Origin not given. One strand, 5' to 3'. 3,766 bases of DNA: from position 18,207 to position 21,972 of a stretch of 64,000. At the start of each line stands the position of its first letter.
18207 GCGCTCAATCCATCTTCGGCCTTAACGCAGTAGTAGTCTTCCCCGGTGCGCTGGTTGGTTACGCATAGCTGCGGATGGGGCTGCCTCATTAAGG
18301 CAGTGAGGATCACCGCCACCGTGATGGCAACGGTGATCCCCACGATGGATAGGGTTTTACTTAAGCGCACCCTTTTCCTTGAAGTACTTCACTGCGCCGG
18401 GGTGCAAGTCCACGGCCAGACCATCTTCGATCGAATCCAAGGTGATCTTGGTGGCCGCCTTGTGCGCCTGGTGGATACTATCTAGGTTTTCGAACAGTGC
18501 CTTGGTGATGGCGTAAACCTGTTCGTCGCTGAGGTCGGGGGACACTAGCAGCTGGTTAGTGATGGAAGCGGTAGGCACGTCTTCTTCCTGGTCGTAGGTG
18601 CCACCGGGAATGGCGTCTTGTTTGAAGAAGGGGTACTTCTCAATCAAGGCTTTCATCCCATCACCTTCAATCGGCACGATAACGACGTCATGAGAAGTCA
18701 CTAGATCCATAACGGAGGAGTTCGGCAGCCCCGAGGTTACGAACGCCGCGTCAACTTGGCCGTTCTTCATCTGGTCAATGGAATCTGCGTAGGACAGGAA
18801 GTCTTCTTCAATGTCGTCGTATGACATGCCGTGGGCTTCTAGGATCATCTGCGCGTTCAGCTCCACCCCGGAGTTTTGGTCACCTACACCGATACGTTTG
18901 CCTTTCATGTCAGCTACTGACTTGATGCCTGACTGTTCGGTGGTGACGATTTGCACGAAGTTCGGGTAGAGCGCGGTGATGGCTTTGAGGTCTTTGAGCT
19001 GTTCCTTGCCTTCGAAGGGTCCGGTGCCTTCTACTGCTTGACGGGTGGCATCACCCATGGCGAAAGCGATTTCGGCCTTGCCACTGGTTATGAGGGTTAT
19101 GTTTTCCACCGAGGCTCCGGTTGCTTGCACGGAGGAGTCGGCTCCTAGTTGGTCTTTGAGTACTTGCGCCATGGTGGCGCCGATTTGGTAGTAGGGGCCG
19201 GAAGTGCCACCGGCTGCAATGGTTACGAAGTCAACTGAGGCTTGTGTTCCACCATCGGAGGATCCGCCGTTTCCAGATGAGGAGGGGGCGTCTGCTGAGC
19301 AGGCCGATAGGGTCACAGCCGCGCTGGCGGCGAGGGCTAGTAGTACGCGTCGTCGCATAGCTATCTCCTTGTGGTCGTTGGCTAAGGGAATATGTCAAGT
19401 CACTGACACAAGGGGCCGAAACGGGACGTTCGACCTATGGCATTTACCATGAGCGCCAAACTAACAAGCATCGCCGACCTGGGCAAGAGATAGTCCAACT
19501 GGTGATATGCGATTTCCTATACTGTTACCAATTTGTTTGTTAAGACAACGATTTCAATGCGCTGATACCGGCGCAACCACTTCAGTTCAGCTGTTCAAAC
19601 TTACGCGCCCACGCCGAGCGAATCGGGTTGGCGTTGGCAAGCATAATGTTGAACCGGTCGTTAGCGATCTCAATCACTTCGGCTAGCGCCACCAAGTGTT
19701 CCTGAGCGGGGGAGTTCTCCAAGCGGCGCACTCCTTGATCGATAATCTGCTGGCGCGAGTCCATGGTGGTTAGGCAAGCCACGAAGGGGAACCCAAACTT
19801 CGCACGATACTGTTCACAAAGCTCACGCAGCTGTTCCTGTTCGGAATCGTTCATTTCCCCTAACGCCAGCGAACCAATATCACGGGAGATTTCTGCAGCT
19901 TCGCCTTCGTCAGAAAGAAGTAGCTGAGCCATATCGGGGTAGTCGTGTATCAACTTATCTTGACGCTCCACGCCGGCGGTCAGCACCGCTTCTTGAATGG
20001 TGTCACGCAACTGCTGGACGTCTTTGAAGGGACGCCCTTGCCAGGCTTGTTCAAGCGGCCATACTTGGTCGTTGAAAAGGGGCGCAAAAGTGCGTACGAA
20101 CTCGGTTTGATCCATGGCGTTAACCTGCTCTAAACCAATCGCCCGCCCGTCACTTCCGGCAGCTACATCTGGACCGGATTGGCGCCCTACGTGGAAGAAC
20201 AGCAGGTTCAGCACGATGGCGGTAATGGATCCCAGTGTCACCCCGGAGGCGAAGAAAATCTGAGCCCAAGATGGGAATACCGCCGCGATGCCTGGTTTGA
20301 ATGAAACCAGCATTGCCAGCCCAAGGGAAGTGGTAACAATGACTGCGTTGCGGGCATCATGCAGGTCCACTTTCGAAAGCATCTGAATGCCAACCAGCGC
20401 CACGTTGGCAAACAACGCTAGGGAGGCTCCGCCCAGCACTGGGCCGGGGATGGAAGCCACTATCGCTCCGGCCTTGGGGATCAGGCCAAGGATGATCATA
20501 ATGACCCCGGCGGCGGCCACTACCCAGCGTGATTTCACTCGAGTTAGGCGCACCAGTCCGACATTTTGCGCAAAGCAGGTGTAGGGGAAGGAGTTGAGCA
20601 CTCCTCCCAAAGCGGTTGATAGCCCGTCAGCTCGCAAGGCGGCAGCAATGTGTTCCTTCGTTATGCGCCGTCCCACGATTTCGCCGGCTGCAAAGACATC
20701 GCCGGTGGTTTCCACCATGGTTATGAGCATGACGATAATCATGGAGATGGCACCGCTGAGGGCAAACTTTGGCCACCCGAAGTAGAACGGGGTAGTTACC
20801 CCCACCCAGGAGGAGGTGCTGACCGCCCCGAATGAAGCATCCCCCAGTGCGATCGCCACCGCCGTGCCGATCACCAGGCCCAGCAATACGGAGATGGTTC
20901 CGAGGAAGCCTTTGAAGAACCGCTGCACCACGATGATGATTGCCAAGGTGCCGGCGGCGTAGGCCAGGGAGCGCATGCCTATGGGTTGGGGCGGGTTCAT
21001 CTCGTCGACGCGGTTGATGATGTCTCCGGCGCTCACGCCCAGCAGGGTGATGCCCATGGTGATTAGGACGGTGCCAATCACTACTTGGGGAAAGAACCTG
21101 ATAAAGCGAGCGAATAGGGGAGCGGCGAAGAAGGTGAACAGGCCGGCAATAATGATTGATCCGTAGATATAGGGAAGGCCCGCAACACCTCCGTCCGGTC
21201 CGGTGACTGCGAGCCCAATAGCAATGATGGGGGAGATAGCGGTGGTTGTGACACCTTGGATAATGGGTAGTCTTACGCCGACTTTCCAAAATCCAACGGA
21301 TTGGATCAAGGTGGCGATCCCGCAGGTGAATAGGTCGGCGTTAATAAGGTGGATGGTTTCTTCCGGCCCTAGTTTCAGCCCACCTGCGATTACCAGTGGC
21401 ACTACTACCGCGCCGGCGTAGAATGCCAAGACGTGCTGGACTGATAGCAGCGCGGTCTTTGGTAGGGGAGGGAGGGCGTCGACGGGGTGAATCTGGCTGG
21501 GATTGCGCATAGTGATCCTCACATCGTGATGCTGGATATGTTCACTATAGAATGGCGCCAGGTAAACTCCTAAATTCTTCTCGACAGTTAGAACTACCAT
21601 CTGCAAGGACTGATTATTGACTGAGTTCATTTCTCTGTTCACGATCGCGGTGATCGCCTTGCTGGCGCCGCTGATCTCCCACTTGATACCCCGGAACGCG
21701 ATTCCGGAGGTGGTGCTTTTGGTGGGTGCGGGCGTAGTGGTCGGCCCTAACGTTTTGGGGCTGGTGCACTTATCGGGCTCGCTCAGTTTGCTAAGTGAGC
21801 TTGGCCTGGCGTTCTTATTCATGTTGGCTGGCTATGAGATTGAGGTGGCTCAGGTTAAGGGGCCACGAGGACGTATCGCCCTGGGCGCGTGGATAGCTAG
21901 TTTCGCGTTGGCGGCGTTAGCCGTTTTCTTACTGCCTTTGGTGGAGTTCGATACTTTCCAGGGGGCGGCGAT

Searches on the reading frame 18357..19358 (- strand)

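Call 72: search_protein_families(library=pfam, proteins=[window:18357-19358:-], max_evalue=0.00001)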
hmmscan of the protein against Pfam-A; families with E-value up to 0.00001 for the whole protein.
window:18357-19358:- (333 aa): 3 families
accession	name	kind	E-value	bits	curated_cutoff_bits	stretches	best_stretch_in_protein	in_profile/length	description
PF16868.10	NMT1_3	-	9.5e-95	317.9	27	1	47-330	1-289/289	NMT1-like family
PF12974.12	Phosphonate-bd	-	2.9e-13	50.2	27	1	63-290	19-215/242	ABC transporter, phosphonate, periplasmic substrate-binding protein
PF09084.16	NMT1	-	7.4e-12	46.1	20.5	1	81-207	29-146/216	NMT1/THI5 like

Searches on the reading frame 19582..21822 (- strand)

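Call 72: search_protein_families(library=pfam, proteins=[window:19582-21822:-], max_evalue=0.00001)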
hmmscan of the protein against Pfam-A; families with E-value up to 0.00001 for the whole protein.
window:19582-21822:- (746 aa): 2 families
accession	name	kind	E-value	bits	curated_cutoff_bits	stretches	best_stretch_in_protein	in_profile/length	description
PF00860.26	Xan_ur_permease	-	2.2e-91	306.9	27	1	122-510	2-387/389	Permease family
PF09349.15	OHCU_decarbox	-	3.6e-36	125.5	24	1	568-725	1-155/155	OHCU decarboxylase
